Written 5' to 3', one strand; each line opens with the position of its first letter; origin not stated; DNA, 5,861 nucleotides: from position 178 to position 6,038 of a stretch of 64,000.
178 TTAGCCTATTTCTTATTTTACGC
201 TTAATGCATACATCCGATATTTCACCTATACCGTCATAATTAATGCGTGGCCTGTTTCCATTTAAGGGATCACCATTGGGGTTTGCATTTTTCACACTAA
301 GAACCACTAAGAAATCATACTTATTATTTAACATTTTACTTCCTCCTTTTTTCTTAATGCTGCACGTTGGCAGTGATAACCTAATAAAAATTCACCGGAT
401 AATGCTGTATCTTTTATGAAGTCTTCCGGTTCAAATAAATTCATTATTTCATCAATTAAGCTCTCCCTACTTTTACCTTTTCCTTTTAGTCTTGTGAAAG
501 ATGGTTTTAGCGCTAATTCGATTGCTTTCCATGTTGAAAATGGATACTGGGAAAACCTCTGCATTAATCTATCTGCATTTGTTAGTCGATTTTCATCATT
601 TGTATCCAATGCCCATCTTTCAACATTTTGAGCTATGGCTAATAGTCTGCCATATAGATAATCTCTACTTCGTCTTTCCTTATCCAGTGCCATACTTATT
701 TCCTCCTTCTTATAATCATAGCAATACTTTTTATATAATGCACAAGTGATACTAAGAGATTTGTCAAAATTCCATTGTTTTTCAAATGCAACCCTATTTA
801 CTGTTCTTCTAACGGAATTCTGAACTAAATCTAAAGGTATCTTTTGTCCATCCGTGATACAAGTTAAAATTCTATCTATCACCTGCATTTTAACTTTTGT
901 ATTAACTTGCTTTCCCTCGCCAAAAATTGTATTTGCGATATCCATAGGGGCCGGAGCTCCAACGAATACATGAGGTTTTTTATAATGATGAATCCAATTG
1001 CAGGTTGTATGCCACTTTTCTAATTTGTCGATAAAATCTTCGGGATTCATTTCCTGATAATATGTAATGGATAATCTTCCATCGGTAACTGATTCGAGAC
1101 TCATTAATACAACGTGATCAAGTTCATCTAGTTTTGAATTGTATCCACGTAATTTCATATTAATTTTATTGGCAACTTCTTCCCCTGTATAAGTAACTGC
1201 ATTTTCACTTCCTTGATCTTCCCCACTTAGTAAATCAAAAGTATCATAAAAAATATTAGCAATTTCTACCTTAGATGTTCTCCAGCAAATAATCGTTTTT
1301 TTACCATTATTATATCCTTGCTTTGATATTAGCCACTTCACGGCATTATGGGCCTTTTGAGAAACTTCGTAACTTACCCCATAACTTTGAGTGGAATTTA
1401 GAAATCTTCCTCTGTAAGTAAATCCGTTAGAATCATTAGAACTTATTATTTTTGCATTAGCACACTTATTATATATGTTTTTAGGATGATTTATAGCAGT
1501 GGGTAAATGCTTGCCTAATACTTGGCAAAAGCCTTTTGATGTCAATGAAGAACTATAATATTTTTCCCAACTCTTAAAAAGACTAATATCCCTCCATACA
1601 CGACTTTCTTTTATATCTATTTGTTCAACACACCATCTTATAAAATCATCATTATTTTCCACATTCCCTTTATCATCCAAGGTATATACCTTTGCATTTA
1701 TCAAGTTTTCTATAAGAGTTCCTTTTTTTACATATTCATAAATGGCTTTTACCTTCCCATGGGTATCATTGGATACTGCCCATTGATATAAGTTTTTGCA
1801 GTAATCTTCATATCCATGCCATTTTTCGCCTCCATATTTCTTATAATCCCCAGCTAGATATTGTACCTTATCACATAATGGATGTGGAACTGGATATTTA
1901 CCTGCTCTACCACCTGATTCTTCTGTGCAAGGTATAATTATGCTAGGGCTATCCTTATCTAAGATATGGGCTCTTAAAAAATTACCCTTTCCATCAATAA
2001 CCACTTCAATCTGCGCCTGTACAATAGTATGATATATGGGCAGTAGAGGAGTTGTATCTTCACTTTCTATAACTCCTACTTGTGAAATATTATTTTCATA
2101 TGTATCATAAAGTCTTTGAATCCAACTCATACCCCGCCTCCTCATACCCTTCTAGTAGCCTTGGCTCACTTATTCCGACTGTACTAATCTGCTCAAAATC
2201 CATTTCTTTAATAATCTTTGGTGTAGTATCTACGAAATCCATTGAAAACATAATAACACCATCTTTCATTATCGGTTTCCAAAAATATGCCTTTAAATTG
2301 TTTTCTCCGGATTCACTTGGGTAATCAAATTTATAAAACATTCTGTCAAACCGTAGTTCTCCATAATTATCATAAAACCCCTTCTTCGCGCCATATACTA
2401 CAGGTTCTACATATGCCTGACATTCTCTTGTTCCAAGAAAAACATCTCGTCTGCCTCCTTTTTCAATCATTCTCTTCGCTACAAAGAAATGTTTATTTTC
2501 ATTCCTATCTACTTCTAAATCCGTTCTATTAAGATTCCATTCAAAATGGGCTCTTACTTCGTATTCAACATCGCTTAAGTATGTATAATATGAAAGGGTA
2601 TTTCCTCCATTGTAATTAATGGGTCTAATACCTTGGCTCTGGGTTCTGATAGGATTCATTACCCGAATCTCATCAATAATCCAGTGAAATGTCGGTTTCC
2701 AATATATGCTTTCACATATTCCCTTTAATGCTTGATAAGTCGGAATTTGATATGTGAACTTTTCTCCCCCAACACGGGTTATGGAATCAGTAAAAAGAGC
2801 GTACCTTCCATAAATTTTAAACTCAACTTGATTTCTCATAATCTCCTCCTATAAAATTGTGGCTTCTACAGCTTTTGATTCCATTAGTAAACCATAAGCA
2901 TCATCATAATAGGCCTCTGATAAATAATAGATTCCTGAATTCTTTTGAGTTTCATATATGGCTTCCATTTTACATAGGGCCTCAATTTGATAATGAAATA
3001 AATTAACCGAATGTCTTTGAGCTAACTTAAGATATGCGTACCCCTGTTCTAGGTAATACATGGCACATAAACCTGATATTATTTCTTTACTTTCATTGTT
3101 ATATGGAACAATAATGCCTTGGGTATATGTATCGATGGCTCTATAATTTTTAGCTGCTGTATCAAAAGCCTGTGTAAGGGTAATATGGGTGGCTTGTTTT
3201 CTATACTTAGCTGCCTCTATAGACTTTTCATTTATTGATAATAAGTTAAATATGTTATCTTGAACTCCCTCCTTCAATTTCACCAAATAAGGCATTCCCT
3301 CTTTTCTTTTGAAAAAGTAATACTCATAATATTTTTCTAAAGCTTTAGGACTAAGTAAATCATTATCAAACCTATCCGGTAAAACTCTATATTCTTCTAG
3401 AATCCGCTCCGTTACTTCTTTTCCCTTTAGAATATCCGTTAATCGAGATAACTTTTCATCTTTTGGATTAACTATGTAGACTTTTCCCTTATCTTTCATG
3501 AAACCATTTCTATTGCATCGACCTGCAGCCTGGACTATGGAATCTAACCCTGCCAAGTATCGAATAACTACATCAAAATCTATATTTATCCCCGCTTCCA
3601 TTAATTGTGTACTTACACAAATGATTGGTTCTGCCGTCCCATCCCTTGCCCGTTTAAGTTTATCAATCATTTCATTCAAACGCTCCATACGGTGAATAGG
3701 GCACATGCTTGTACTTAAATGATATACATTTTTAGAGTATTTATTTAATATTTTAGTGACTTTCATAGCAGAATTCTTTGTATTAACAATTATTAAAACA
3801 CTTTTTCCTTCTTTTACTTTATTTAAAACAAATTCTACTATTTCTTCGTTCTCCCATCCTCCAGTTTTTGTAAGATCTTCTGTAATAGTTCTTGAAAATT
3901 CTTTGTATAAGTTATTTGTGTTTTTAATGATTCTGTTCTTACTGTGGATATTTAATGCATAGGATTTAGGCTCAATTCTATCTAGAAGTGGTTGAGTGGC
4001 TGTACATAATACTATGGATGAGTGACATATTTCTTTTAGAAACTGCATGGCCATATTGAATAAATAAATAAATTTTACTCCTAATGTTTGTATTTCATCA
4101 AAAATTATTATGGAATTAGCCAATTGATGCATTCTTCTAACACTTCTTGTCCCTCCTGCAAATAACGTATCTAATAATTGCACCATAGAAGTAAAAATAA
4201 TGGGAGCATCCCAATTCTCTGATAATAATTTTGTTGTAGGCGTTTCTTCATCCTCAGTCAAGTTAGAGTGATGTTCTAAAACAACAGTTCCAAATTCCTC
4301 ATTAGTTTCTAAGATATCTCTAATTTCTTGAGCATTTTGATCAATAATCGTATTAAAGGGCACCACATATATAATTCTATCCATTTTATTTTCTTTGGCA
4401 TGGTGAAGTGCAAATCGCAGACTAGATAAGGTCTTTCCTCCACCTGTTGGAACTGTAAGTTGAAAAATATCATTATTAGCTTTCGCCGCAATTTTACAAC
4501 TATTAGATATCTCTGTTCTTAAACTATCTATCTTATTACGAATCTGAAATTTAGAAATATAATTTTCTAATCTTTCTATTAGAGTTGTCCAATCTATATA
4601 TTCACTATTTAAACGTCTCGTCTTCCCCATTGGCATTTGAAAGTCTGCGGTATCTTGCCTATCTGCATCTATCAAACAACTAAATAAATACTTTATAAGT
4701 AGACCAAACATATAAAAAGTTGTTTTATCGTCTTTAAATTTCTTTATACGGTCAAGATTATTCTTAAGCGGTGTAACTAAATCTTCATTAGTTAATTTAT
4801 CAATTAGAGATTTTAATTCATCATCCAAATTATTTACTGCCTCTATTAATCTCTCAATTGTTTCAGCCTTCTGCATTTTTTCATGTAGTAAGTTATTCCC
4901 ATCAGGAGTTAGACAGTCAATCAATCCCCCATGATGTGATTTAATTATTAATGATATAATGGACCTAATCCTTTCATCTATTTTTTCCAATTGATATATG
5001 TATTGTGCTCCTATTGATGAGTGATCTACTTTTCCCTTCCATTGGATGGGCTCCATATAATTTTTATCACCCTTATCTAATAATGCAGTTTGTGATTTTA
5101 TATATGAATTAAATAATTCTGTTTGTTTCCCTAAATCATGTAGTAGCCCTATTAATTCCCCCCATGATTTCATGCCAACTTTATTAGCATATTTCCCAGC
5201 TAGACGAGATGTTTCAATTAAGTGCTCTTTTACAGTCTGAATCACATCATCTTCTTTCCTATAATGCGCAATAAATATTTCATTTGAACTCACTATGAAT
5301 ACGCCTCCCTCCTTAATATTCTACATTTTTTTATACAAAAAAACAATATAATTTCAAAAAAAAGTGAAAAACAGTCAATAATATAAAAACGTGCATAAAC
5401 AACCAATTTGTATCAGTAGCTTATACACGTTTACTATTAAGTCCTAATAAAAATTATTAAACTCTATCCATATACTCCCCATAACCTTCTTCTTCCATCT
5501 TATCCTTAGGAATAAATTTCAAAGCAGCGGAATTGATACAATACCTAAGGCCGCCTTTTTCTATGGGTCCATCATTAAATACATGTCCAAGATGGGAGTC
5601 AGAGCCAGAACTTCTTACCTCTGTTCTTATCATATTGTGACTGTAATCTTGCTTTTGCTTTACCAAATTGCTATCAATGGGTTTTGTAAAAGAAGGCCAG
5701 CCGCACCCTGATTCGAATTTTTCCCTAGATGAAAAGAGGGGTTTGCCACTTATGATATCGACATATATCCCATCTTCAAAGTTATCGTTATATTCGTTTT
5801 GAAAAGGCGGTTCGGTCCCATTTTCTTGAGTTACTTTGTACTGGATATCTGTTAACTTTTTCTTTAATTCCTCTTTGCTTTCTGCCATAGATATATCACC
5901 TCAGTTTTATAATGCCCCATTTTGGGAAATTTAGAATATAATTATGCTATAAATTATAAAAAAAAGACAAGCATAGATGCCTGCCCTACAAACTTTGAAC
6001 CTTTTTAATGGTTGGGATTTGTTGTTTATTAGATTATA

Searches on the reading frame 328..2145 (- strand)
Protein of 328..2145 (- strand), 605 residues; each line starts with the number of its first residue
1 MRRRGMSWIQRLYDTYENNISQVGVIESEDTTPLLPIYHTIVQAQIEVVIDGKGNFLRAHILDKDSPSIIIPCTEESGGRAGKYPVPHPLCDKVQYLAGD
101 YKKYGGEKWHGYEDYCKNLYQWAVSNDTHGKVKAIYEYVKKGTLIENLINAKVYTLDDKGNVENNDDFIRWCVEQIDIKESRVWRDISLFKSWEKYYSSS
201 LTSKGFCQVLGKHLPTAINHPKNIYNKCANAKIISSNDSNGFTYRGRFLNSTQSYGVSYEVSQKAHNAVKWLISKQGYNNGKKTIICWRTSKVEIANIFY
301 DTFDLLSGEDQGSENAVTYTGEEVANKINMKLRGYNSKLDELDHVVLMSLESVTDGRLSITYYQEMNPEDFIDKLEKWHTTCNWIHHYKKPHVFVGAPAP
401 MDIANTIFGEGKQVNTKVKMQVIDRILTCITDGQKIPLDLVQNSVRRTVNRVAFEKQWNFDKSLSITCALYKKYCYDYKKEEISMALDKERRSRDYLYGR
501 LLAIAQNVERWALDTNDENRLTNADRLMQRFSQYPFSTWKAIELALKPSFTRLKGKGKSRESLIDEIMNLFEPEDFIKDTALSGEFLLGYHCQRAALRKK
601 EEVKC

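Call 30: search_protein_families(library=pfam, proteins=[window:328-2145:-], max_evalue=0.001)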
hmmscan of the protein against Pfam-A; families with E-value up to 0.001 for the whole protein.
window:328-2145:- (605 aa): 1 family
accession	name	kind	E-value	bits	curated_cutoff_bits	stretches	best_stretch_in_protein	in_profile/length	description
PF09709.15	Cas_Csd1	-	3.8e-117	392.7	27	1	12-597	1-558/559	CRISPR-associated protein (Cas_Csd1)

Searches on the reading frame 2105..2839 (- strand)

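Call 30: search_protein_families(library=pfam, proteins=[window:2105-2839:-], max_evalue=0.001)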
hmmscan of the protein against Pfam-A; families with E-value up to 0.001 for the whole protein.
window:2105-2839:- (244 aa): 1 family
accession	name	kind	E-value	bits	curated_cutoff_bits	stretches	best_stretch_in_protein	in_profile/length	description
PF09704.15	Cas_Cas5d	-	6.1e-39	134.7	23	1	6-197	3-215/217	CRISPR-associated protein (Cas_Cas5)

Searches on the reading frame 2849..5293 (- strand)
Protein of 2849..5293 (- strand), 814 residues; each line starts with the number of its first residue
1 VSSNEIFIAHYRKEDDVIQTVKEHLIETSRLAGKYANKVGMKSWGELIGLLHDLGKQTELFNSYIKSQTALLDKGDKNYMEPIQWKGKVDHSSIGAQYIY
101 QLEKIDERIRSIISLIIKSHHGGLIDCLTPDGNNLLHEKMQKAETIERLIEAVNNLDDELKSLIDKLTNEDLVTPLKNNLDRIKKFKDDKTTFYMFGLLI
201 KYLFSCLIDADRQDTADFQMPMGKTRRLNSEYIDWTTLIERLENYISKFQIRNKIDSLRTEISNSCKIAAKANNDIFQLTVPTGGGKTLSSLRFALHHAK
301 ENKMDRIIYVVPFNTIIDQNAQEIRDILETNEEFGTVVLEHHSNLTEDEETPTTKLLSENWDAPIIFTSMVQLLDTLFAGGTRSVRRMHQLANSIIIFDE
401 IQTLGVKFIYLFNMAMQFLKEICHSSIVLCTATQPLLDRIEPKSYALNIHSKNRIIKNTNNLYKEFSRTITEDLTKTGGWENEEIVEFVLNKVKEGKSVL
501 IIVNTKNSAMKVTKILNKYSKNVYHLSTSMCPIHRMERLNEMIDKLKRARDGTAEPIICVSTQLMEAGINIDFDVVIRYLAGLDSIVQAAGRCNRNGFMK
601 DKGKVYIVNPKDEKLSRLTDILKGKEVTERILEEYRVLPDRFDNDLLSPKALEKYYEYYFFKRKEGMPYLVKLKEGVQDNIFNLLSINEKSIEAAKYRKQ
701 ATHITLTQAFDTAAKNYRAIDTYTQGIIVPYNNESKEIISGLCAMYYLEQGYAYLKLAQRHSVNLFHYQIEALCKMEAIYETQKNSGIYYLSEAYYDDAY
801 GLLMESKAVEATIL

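Call 30: search_protein_families(library=pfam, proteins=[window:2849-5293:-], max_evalue=0.001)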
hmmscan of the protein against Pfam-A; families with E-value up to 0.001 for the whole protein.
window:2849-5293:- (814 aa): 7 families
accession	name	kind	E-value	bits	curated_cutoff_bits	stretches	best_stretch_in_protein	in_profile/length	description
PF22590.2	Cas3-like_C_2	-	2.9e-20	73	27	1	496-596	2-104/106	CRISPR-associated nuclease/helicase Cas3, C-terminal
PF00270.35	DEAD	-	3.4e-15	56.6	26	1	273-435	14-161/167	DEAD/DEAH box helicase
PF00271.37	Helicase_C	-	8.1e-11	42.6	23.5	1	485-597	6-110/110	Helicase conserved C-terminal domain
PF04851.21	ResIII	-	1.5e-10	41.7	22.5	1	263-402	20-135/164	Type III restriction enzyme, res subunit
PF01966.28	HD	-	3.1e-08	34.3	22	1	23-138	3-93/116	HD domain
PF18019.7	Cas3_HD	-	3.4e-06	27.6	23.1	1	37-156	49-170/207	Cas3, HD domain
PF02562.22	PhoH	-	9.5e-05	22.4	27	0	272-313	17-58/205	PhoH-like protein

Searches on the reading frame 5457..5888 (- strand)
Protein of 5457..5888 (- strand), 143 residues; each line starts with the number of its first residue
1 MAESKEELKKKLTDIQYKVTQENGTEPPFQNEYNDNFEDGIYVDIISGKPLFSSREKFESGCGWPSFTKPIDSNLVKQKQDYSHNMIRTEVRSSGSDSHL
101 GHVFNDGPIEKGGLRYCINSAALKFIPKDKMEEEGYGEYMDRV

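Call 30: search_protein_families(library=pfam, proteins=[window:5457-5888:-], max_evalue=0.001)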
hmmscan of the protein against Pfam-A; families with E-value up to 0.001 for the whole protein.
window:5457-5888:- (143 aa): 1 family
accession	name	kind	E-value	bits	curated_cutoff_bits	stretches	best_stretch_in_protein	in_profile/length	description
PF01641.26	SelR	-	3.1e-50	169.4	24.9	1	12-127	1-116/116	SelR domain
